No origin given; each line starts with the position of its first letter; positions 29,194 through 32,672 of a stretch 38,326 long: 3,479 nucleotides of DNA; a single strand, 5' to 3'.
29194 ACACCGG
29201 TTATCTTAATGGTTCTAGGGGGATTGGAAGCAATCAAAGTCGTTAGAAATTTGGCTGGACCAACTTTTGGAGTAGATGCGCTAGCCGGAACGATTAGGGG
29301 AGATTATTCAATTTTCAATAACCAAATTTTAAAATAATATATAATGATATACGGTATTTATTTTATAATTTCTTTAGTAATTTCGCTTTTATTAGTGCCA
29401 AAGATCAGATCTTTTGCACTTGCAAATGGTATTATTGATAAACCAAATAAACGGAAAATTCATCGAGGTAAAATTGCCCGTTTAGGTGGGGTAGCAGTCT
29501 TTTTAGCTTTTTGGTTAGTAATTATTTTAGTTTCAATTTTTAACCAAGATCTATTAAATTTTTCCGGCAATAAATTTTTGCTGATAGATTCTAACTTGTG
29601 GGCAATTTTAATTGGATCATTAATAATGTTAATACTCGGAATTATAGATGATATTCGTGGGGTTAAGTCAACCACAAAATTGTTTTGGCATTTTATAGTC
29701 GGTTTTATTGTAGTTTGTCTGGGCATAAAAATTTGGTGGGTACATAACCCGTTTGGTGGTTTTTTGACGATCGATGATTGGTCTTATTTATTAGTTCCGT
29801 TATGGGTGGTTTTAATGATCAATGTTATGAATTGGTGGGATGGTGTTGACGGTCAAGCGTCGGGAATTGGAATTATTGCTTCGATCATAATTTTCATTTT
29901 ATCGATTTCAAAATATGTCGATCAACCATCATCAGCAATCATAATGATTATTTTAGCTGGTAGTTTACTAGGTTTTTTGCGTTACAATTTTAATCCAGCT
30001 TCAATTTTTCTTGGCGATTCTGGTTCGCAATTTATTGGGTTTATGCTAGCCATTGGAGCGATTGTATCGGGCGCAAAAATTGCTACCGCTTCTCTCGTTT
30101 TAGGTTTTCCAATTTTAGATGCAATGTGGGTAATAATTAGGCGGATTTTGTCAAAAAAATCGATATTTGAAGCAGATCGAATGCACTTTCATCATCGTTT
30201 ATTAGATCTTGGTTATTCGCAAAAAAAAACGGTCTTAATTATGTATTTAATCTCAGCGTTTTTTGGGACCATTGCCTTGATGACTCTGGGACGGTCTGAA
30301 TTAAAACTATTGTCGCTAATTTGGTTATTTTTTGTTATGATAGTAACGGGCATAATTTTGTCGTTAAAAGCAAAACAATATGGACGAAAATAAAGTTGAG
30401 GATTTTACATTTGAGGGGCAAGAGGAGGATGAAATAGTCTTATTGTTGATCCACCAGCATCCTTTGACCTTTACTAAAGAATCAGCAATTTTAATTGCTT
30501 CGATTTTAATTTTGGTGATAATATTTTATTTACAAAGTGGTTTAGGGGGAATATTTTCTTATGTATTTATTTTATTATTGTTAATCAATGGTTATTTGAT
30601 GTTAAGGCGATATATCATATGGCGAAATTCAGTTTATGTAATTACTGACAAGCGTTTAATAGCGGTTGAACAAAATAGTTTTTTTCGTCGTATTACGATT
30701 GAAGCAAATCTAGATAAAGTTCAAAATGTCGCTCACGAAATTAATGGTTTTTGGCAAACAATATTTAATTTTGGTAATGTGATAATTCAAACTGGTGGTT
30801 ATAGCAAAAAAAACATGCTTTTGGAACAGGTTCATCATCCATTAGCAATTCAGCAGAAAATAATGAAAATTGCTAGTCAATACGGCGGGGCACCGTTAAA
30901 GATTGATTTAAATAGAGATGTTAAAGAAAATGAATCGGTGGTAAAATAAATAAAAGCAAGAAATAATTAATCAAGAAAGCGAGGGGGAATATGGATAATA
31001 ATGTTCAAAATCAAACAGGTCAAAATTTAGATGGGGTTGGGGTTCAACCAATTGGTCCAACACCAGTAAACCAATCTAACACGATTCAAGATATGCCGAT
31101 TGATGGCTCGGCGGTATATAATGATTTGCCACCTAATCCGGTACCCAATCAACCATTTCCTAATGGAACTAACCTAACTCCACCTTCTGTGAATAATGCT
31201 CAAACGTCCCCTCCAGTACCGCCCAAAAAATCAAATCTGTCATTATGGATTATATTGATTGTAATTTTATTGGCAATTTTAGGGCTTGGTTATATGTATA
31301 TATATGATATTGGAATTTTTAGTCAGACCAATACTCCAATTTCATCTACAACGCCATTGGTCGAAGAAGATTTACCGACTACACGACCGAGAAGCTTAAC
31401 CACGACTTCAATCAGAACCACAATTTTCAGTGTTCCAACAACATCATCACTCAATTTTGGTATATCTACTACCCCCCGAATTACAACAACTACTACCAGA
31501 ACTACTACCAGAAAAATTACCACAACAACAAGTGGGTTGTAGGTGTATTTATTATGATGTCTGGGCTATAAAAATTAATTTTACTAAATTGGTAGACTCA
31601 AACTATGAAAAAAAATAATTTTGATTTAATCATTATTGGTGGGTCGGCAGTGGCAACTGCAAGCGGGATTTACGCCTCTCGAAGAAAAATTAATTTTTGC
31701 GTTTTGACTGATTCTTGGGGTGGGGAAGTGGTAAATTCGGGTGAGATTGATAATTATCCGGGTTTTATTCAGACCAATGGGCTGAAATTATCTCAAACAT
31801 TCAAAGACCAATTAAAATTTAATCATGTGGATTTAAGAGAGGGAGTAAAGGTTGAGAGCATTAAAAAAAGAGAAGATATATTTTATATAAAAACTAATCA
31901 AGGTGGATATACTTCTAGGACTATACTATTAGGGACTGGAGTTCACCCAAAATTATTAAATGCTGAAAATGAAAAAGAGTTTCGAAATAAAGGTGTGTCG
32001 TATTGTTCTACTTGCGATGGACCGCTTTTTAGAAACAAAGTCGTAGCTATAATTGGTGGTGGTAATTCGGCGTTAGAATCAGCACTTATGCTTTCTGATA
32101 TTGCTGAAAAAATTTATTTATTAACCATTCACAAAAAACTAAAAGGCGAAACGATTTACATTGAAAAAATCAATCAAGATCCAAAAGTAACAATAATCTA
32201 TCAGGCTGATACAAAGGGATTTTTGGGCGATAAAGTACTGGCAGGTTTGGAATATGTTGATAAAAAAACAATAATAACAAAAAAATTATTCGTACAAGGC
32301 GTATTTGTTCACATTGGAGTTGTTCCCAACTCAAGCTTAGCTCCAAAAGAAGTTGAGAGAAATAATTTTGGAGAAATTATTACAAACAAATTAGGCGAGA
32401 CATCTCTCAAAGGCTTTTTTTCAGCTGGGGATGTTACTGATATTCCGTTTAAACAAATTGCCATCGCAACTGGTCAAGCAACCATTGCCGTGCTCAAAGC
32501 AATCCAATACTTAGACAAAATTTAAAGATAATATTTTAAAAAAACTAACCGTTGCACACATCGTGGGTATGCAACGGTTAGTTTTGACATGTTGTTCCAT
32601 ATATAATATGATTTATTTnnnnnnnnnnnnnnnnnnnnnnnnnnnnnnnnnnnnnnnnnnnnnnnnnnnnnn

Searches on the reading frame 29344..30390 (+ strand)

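Call 24: search_protein_families(library=pfam, proteins=[window:29344-30390:+], max_evalue=0.01)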
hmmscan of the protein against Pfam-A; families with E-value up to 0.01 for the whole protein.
window:29344-30390:+ (349 aa): 1 family
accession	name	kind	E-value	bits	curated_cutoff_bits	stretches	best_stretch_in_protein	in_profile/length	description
PF00953.26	Glycos_transf_4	-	1.6e-36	126.1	27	1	86-242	2-159/160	Glycosyl transferase family 4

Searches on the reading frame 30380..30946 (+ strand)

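Call 24: search_protein_families(library=pfam, proteins=[window:30380-30946:+], max_evalue=0.01)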
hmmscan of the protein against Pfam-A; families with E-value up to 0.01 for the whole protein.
window:30380-30946:+ (189 aa): 2 families
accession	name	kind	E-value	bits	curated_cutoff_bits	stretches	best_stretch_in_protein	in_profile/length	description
PF03703.20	bPH_2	-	4.9e-08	33.5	22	1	81-149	1-64/78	Bacterial PH domain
PF14470.12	bPH_3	-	0.00041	21.2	23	1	81-123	20-62/95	Bacterial PH domain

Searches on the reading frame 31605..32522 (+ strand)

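Call 52: search_protein_families(library=pfam, proteins=[window:31605-32522:+], max_evalue=0.01)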
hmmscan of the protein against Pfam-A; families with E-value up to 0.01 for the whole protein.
window:31605-32522:+ (306 aa): 5 families
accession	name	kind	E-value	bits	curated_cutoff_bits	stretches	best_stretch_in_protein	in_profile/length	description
PF07992.20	Pyr_redox_2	-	1.4e-26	94.1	26.1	1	6-291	1-290/291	Pyridine nucleotide-disulphide oxidoreductase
PF13738.12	Pyr_redox_3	-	4.9e-15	56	30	1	8-225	25-257/305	Pyridine nucleotide-disulphide oxidoreductase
PF00070.33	Pyr_redox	-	1.1e-07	32.7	22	1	147-209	2-69/82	Pyridine nucleotide-disulphide oxidoreductase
PF13434.12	Lys_Orn_oxgnase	-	0.00042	20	21.3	1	65-165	107-209/339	L-lysine 6-monooxygenase/L-ornithine 5-monooxygenase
PF03486.20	HI0933_like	-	0.0072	16.2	50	0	61-112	110-163/244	HI0933-like protein Rossmann domain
